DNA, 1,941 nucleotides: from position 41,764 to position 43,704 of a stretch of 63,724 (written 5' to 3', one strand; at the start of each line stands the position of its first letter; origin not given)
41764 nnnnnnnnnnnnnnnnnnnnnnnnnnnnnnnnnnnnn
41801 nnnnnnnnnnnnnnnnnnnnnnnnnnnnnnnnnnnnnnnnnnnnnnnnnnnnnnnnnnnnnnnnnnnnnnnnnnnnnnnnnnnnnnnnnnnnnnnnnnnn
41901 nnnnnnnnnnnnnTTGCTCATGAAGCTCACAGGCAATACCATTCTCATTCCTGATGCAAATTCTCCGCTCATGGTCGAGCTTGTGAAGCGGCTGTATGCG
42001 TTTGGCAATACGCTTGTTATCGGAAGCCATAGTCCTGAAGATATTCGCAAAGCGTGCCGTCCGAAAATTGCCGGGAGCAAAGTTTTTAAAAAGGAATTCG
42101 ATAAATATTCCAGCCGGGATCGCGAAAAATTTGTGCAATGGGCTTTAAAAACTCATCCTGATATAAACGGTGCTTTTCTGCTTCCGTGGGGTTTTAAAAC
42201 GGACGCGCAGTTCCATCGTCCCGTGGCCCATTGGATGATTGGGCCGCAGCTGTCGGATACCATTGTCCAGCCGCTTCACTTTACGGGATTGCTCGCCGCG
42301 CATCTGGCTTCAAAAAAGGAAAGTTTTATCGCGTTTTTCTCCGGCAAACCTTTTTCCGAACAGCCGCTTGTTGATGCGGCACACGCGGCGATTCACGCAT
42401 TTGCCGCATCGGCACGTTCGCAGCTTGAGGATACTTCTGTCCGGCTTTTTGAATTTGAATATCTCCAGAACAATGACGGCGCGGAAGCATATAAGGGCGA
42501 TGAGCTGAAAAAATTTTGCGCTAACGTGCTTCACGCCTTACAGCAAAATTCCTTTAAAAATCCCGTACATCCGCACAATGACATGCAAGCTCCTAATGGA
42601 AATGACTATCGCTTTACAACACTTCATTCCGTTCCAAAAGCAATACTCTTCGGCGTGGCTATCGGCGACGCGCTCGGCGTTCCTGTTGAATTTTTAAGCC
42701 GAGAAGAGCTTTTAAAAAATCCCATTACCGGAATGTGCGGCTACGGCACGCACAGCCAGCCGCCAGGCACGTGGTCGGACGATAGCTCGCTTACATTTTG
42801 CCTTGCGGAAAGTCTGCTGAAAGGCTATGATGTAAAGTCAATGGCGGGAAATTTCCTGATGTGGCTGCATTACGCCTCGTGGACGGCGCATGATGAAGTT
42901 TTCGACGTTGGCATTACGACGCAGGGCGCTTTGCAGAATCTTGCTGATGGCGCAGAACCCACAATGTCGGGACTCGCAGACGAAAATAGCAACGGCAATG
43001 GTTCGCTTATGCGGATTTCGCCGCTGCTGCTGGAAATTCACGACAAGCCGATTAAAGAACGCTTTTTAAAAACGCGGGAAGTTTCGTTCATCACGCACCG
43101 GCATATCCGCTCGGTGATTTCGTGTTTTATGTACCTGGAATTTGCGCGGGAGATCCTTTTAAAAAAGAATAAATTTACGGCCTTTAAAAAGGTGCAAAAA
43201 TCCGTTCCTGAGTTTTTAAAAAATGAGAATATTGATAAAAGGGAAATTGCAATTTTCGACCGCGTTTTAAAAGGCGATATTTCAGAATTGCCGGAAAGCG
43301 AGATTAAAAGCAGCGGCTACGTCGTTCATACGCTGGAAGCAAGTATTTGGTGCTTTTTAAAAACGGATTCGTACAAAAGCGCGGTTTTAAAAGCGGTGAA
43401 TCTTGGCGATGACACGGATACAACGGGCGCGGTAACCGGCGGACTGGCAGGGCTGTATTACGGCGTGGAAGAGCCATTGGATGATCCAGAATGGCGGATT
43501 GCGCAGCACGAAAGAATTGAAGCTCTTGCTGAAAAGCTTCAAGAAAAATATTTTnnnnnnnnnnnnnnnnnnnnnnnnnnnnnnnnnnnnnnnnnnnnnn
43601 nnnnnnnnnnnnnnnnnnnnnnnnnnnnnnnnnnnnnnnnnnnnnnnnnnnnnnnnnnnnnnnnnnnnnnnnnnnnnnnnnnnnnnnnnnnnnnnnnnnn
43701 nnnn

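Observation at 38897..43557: WYL-regulator-headed cassette (unknown AT-rich protein / Zn-ribbon-SLOG / Rossmann-ADP-ribosylglycohydrolase): candidate uncharacterised NAD/ADP-ribose-centred conflict system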

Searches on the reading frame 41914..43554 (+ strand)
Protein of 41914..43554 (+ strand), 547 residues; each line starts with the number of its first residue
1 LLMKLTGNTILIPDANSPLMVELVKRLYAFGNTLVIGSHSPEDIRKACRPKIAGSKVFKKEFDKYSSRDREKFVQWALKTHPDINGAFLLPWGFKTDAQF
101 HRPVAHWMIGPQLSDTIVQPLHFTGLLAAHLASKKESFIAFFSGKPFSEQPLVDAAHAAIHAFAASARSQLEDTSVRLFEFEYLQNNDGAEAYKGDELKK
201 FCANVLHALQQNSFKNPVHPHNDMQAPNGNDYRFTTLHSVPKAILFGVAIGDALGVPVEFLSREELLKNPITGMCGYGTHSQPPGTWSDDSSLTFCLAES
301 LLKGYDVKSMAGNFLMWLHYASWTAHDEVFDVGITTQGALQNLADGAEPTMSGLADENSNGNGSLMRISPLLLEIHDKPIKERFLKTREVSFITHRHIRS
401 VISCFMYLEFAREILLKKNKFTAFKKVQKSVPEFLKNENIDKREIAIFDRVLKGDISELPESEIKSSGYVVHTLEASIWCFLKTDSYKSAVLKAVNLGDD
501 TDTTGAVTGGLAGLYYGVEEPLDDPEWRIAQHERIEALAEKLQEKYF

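Call 7: search_protein_families(library=pfam, max_evalue=0.1, proteins=[window:41914-43554:+])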
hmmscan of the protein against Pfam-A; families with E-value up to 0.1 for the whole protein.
window:41914-43554:+ (547 aa): 1 family
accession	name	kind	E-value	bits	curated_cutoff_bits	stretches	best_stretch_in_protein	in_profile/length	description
PF03747.19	ADP_ribosyl_GH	-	2.1e-71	241.4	26.2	1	244-519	2-282/287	ADP-ribosylglycohydrolase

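Call 8: search_protein_families(library=padloc, max_evalue=0.1, proteins=[window:41914-43554:+])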
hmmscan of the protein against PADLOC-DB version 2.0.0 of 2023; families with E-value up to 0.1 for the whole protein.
window:41914-43554:+ (547 aa): 0 families

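Call 9: search_protein_families(library=ncbifam, max_evalue=0.1, proteins=[window:41914-43554:+])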
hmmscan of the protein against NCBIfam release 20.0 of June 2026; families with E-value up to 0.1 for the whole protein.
window:41914-43554:+ (547 aa): 2 families
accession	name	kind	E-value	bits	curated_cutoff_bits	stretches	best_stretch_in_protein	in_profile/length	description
NF041672.1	ADPriboarghdlase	equivalog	1.9e-48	165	490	1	242-544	71-357/361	ADP-ribosylarginine hydrolase Tri1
TIGR02662.1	dinitro_DRAG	equivalog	1.3e-30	106.7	337.05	1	242-520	6-258/287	ADP-ribosyl-[dinitrogen reductase] hydrolase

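Call 11: search_protein_families(library=phrogs, max_evalue=0.01, proteins=[window:41914-43554:+])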
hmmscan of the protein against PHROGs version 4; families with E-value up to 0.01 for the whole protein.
window:41914-43554:+ (547 aa): 2 families
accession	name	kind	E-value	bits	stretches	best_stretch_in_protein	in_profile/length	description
phrog_6572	-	other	2.4e-62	212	1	245-544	12-306/325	ADP-ribosylglycohydrolase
phrog_22100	-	unknown function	1.8e-18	68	1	243-534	5-289/306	-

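Call 27: find_homologous_proteins(query=window:41914-43554:+, max_evalue=0.001)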
Query window:41914-43554:+ (547 aa): 8000 proteins with E <= 0.001 among 8000 candidates; the best 120 are listed.
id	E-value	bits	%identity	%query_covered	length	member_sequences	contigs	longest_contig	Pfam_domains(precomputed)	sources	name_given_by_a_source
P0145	0.0e+0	1258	100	100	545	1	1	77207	PF03747.20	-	-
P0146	2.4e-165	569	80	57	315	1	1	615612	PF03747.20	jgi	jgi:ADP-ribosylglycohydrolase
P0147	6.5e-116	406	60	56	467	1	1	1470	PF03747.20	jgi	jgi:ADP-ribosylglycohydrolase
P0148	1.4e-115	405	60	56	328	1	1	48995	PF03747.20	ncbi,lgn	-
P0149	1.7e-115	405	59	56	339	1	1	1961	PF03747.20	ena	-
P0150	2.8e-114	401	57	58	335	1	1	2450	PF03747.20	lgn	-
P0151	2.9e-114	401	60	56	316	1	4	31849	PF03747.20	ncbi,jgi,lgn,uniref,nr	ncbi:ADP-ribosylglycohydrolase family protein [Kaistella carnis]|uniref:ADP-ribosylglycohydrolase fa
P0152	3.8e-114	401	60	56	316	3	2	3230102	PF03747.20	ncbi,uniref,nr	ncbi:ADP-ribosylglycohydrolase family protein [Kaistella carnis]|uniref:ADP-ribosylglycohydrolase fa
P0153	4.2e-114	400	57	59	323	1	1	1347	PF03747.20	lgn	-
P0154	7.8e-114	400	60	56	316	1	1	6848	PF03747.20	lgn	-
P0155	7.8e-114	399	61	56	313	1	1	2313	PF03747.20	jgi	jgi:ADP-ribosylglycohydrolase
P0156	8.4e-114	399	60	56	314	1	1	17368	PF03747.20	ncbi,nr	ncbi:MAG: ADP-ribosylglycohydrolase family protein [candidate division WOR-3 bacterium]|nr:ADP-ribos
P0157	1.2e-113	399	56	59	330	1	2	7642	PF03747.20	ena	-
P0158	2.1e-113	398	59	55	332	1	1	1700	PF03747.20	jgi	jgi:ADP-ribosylglycohydrolase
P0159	2.4e-113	398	61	56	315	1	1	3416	PF03747.20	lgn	-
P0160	3.4e-113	397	61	56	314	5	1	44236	PF03747.20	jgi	-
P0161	3.5e-113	397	60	56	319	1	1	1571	PF03747.20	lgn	-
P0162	4.0e-113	397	58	56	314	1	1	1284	PF03747.20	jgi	jgi:ADP-ribosylglycohydrolase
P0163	4.7e-113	397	59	56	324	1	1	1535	PF03747.20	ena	-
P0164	5.0e-113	397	60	56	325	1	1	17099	PF03747.20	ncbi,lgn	-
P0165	5.1e-113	397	60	56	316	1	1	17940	PF03747.20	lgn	-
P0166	5.2e-113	397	59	57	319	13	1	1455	PF03747.20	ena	-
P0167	6.6e-113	396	60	56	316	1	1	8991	PF03747.20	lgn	-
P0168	7.3e-113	396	60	56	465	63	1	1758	PF03747.20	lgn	-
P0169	7.6e-113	396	61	55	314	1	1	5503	PF03747.20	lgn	-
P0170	1.2e-112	396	61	56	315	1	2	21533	PF03747.20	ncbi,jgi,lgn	-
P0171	1.3e-112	396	61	56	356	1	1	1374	PF03747.20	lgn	-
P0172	1.4e-112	395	59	56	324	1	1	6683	PF03747.20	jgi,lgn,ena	-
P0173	2.4e-112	395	60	56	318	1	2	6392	PF03747.20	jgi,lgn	jgi:ADP-ribosylglycohydrolase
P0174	2.4e-112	395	60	56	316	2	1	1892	PF03747.20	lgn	-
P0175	3.0e-112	394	61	56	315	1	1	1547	PF03747.20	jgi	-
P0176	3.0e-112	394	61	56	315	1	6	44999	PF03747.20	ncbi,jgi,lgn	jgi:ADP-ribosylglycohydrolase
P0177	3.4e-112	394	60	56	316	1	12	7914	PF03747.20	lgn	-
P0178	3.5e-112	394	59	56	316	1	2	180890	PF03747.20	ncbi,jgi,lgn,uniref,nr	ncbi:ADP-ribosylglycohydrolase family protein [Kaistella carnis]|uniref:ADP-ribosylglycohydrolase fa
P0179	4.8e-112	394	59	56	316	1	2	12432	PF03747.20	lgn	-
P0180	4.8e-112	394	59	56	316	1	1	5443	PF03747.20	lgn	-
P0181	4.9e-112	394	60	56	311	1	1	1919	PF03747.20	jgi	jgi:ADP-ribosyl-[dinitrogen reductase] hydrolase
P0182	5.6e-112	393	61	56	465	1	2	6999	PF03747.20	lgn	-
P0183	5.7e-112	393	57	58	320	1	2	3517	PF03747.20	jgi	jgi:ADP-ribosylglycohydrolase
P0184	6.5e-112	393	55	62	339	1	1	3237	PF03747.20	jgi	jgi:ADP-ribosylglycohydrolase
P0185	6.8e-112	393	60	56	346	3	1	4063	PF03747.20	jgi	-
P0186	7.1e-112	393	60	55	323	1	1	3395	PF03747.20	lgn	-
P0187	7.3e-112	393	59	56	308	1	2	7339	PF03747.20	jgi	jgi:ADP-ribosyl-[dinitrogen reductase] hydrolase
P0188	7.7e-112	393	58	55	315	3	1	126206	PF03747.20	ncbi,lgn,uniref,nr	ncbi:ADP-ribosylglycohydrolase [Paenimyroides aquimaris]|uniref:ADP-ribosylglycohydrolase n=1 Tax=Pa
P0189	9.6e-112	393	60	56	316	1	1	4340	PF03747.20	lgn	-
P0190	1.1e-111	392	60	57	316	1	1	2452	PF03747.20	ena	-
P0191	1.3e-111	392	60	56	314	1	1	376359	PF03747.20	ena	-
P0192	1.3e-111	392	59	56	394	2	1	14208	PF03747.20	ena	-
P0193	1.3e-111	392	60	56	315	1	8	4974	PF03747.20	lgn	-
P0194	1.3e-111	392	59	57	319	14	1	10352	PF03747.20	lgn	-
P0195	1.4e-111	392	59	56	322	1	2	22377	PF03747.20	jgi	jgi:ADP-ribosylglycohydrolase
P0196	1.5e-111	392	59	57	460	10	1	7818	PF03747.20,PF20118.5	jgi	jgi:ADP-ribosyl-[dinitrogen reductase] hydrolase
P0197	1.7e-111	392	60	56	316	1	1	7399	PF03747.20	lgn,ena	-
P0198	1.7e-111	392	60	56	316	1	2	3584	PF03747.20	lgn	-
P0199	1.9e-111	392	60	56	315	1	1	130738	PF03747.20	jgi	jgi:ADP-ribosyl-[dinitrogen reductase] hydrolase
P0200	2.1e-111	392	58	55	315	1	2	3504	PF03747.20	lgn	-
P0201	2.1e-111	392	58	55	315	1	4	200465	PF03747.20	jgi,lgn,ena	-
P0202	2.1e-111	392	58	55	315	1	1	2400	PF03747.20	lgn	-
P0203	2.1e-111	392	58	55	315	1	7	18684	PF03747.20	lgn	-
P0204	2.1e-111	391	60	56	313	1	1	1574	PF03747.20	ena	-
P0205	2.3e-111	391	60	56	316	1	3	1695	PF03747.20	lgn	-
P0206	2.4e-111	391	60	56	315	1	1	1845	PF03747.20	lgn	-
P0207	2.5e-111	391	57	58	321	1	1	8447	PF03747.20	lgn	-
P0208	2.5e-111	391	60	56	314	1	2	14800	PF03747.20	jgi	jgi:ADP-ribosyl-[dinitrogen reductase] hydrolase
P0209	2.6e-111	391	59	56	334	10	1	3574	PF03747.20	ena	-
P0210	2.6e-111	391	58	55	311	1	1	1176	PF03747.20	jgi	jgi:ADP-ribosylglycohydrolase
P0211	3.0e-111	391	58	56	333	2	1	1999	PF03747.20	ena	-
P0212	3.2e-111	391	59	56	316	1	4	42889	PF03747.20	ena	-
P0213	3.4e-111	391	59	56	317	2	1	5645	PF03747.20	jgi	-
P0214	4.2e-111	390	58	56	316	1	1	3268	PF03747.20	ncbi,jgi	-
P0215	4.2e-111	390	59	56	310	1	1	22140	PF03747.20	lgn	-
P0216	4.3e-111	390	60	56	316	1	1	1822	PF03747.20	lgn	-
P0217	4.5e-111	390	60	56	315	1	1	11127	PF03747.20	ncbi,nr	ncbi:MAG: ADP-ribosylglycohydrolase family protein [Flavobacteriales bacterium]|nr:ADP-ribosylglycoh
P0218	6.5e-111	390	58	56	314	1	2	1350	PF03747.20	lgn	-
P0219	6.7e-111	390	58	57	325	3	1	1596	PF03747.20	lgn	-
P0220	6.8e-111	390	60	50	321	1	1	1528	PF03747.20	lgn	-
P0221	7.6e-111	390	60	56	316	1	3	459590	PF03747.20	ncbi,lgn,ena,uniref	ncbi:ADP-ribosylglycohydrolase family protein [Kaistella sp. SH40-3]|uniref:ADP-ribosylglycohydrolas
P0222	7.7e-111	390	58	56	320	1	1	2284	PF03747.20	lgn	-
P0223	7.9e-111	390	60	56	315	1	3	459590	PF03747.20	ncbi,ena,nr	ncbi:ADP-ribosylglycohydrolase family protein [Kaistella sp. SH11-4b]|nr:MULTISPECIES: ADP-ribosylgl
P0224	8.1e-111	390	58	57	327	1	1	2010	PF03747.20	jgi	-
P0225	9.1e-111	389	58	56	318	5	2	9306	PF03747.20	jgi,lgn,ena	jgi:ADP-ribosylglycohydrolase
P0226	9.4e-111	389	58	56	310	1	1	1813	PF03747.20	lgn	-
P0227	9.7e-111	389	58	56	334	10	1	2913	PF03747.20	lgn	-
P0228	1.3e-110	389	60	56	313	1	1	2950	PF03747.20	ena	-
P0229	1.4e-110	389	57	58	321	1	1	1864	PF03747.20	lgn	-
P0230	1.4e-110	389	61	56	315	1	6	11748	PF03747.20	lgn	-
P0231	1.5e-110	389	58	56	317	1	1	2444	PF03747.20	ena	-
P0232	1.5e-110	389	59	56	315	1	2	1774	PF03747.20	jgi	jgi:ADP-ribosylglycohydrolase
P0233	1.6e-110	389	59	56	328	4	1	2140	PF03747.20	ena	-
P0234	1.8e-110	388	60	56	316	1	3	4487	PF03747.20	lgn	-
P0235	1.8e-110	388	58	55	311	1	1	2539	PF03747.20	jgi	jgi:ADP-ribosylglycohydrolase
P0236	1.8e-110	388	59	56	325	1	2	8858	PF03747.20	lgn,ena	-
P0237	1.8e-110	388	58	58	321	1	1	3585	PF03747.20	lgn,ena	-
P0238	2.0e-110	388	60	56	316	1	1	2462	PF03747.20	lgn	-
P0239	2.2e-110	388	60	56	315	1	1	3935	PF03747.20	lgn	-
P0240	2.3e-110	388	60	56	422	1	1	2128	PF03747.20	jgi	jgi:ADP-ribosylglycohydrolase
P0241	2.5e-110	388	59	56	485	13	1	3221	PF03747.20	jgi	-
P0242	2.5e-110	388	56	57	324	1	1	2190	PF03747.20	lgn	-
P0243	2.5e-110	388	58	56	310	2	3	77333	PF03747.20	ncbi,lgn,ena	-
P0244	2.6e-110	388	59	56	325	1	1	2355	PF03747.20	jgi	jgi:ADP-ribosyl-[dinitrogen reductase] hydrolase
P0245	3.0e-110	388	60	56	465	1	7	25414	PF03747.20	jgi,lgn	jgi:ADP-ribosylglycohydrolase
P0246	3.0e-110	388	60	56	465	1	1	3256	PF03747.20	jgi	-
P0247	3.0e-110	388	57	58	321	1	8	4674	PF03747.20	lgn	-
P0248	3.0e-110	388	57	58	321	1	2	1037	PF03747.20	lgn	-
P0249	3.3e-110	388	59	55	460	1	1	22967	PF03747.20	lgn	-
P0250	3.3e-110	388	58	56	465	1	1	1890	PF03747.20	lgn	-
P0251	3.4e-110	387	59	56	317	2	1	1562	PF03747.20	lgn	-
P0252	3.5e-110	387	60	56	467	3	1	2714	PF03747.20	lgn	-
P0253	3.7e-110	387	59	56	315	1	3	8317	PF03747.20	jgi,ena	-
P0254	4.0e-110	387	50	69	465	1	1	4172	PF03747.20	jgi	jgi:ADP-ribosylglycohydrolase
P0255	4.0e-110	387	58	58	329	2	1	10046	PF03747.20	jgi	jgi:ADP-ribosylglycohydrolase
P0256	4.2e-110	387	57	58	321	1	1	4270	PF03747.20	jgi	jgi:ADP-ribosylglycohydrolase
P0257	4.3e-110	387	58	56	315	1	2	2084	PF03747.20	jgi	jgi:ADP-ribosylglycohydrolase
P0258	4.5e-110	387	55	62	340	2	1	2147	PF03747.20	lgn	-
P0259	4.6e-110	387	58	56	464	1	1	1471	PF03747.20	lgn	-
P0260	4.7e-110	387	56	58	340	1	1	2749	PF03747.20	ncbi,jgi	jgi:ADP-ribosyl-[dinitrogen reductase] hydrolase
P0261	5.0e-110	387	58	55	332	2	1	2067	PF03747.20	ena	-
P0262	5.1e-110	387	60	56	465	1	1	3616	PF03747.20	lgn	-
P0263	5.1e-110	387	60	56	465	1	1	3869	PF03747.20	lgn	-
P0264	5.3e-110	387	59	55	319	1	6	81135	PF03747.20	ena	-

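Call 37: find_encoding_contigs(protein=P0146, flank=10000, max_places=3)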
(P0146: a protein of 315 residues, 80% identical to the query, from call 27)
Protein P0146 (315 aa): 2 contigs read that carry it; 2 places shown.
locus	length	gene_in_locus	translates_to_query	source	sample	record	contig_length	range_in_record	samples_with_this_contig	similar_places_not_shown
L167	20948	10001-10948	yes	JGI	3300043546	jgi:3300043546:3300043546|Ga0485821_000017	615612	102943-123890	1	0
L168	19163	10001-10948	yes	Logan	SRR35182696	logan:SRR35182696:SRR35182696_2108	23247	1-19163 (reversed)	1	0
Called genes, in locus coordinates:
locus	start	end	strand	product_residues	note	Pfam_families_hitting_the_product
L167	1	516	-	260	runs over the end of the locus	PF00106:adh_short, PF08659:KR, PF13561:adh_short_C2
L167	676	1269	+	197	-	PF00691:OmpA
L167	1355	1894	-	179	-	PF11716:MDMPI_N (weak), PF12867:DinB_2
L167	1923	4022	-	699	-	PF07715:Plug, PF00593:TonB_dep_Rec_b-barrel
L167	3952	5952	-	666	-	PF00122:E1-E2_ATPase, PF00702:Hydrolase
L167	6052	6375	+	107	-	-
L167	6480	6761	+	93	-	-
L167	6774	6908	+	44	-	-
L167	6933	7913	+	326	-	PF08220:HTH_DeoR (weak), PF08279:HTH_11, PF13280:WYL, PF25583:WCX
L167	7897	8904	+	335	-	PF18754:Nmad3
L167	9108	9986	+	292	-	-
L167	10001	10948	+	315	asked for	PF03747:ADP_ribosyl_GH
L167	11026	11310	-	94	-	PF02426:MIase (weak)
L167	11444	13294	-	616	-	PF00691:OmpA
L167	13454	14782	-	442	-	PF00158:Sigma54_activat, PF00004:AAA, PF07724:AAA_2, PF07728:AAA_5, PF10431:ClpB_D2-small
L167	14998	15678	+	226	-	PF02660:G3P_acyltransf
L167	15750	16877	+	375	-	PF00753:Lactamase_B, PF12706:Lactamase_B_2 (faint)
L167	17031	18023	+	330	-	PF01210:NAD_Gly3P_dh_N, PF02558:ApbA (weak), PF03807:F420_oxidored (weak), PF07479:NAD_Gly3P_dh_C, PF20618:GPD_NAD_C_bact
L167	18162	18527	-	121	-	-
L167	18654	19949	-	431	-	PF00206:Lyase_1, PF10397:ADSL_C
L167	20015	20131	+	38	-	-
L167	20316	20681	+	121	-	PF01797:Y1_Tnp (weak)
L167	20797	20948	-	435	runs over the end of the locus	-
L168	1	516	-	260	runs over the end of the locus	PF00106:adh_short, PF08659:KR, PF13561:adh_short_C2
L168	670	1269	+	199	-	PF00691:OmpA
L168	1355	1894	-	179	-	PF11716:MDMPI_N (weak), PF12867:DinB_2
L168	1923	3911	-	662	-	PF07715:Plug, PF00593:TonB_dep_Rec_b-barrel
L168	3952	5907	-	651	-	PF00122:E1-E2_ATPase, PF00702:Hydrolase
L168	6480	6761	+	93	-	-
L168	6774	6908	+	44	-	-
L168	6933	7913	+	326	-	PF08220:HTH_DeoR (weak), PF08279:HTH_11, PF13280:WYL, PF25583:WCX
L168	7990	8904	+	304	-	PF18754:Nmad3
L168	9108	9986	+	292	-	-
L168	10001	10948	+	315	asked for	PF03747:ADP_ribosyl_GH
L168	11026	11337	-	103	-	PF02426:MIase (weak)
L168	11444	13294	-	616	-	PF00691:OmpA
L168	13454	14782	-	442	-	PF00158:Sigma54_activat, PF00004:AAA, PF07724:AAA_2, PF07728:AAA_5, PF10431:ClpB_D2-small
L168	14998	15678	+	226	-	PF02660:G3P_acyltransf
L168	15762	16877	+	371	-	PF00753:Lactamase_B, PF12706:Lactamase_B_2 (faint)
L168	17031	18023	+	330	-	PF01210:NAD_Gly3P_dh_N, PF02558:ApbA (weak), PF03807:F420_oxidored (weak), PF07479:NAD_Gly3P_dh_C, PF20618:GPD_NAD_C_bact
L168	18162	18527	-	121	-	-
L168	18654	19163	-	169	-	?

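Call 44: search_protein_families(library=pfam, max_evalue=10, proteins=[L167:7990-8901:+, L167:6052-6372:+])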
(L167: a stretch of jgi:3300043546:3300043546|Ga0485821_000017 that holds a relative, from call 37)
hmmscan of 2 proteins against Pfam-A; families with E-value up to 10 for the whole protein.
L167:7990-8901:+ (304 aa): 2 families
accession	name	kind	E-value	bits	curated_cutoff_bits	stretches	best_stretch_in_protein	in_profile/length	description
PF18754.6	Nmad3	-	4.7e-56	190.6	27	1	3-268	1-226/247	Nucleotide modification associated domain 3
PF16402.11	DUF5010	-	0.0085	15.6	23.7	1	120-175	125-183/333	Domain of unknown function (DUF5010)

L167:6052-6372:+ (107 aa): 0 families

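Call 87: search_dna_similar(query=L167:7990-8901:+, collection=plasmids, mode=protein, max_evalue=0.001, max_rows=15)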
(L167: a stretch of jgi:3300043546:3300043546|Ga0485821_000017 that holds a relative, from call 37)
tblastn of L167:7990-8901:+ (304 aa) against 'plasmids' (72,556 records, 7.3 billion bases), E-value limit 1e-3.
Records with a match: 6; places in all: 6; records where one place covers at least 80% of the query: 6.
Best place of each record, by identity: <60% 6.
By first word of the organism name: Clostridium 2; Burkholderia 2; Bacillus 1; Cupriavidus 1.
By predicted mobility (MOB-suite, as given by PLSDB): non-mobilizable 5; mobilizable 1.
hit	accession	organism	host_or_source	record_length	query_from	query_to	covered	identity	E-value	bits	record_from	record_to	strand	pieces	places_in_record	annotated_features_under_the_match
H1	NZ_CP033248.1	Clostridium butyricum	environment swab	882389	1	250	82%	38.8%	5e-34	138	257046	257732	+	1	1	hypothetical protein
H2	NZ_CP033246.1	Clostridium butyricum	Homo sapiens,stool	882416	1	250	82%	38.8%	5e-34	138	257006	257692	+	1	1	hypothetical protein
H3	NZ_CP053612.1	Burkholderia sp. MBR-1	-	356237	3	298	97%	29.9%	3e-34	139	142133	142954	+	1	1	hypothetical protein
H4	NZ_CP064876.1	Bacillus toyonensis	sediment,deep-sea sediment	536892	2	247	81%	34.5%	6e-30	126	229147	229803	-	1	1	hypothetical protein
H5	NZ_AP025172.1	Cupriavidus sp. P-10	-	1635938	3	252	82%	31.7%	1e-32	134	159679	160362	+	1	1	none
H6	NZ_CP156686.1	Burkholderia stagnalis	Bacterial cells,soils collected in ...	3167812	3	250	82%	30.2%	3e-30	127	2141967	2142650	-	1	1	none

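Call 89: get_annotated_region(hit=H1, flank=5000)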
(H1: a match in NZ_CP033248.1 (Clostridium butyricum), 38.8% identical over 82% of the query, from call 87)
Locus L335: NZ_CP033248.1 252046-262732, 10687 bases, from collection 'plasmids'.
description: Clostridium butyricum strain CFSA3989 plasmid pCFSA3989, complete sequence
organism: Clostridium butyricum (NCBI taxid 1492)
taxonomy: Bacteria; Bacillota; Clostridia; Eubacteriales; Clostridiaceae; Clostridium; Clostridium butyricum
host: -; source: environment swab; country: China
typing (MOB-suite, as given by PLSDB): non-mobilizable
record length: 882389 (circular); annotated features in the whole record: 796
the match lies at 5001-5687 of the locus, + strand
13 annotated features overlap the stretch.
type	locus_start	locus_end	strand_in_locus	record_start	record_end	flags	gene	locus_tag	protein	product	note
CDS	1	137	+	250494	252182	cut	-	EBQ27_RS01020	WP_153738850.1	hypothetical protein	-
CDS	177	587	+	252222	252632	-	-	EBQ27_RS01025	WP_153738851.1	phage holin family protein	-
CDS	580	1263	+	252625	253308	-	-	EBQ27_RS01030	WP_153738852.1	N-acetylmuramoyl-L-alanine amidase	GO:0009253 - peptidoglycan catabolic process [Evidence IEA]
CDS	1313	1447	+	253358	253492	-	-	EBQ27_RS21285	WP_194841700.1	SHOCT domain-containing protein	-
CDS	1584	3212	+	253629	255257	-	-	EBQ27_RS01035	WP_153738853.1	recombinase family protein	GO:0006310 - DNA recombination [Evidence IEA]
CDS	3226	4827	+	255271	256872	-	-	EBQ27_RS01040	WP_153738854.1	recombinase family protein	GO:0006310 - DNA recombination [Evidence IEA]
CDS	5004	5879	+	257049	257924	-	-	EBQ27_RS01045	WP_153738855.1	hypothetical protein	-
CDS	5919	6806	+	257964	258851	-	-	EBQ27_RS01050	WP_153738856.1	AbiJ-NTD4 domain-containing protein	-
CDS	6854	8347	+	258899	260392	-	-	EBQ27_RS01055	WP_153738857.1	hypothetical protein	-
CDS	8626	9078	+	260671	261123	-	-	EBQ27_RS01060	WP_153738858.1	hypothetical protein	-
CDS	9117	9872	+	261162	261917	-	-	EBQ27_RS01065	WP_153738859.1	hypothetical protein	-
CDS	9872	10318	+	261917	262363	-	-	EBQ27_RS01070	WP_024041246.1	three component ABC system middle component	-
CDS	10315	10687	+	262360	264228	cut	-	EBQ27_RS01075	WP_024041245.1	DUF3732 domain-containing protein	-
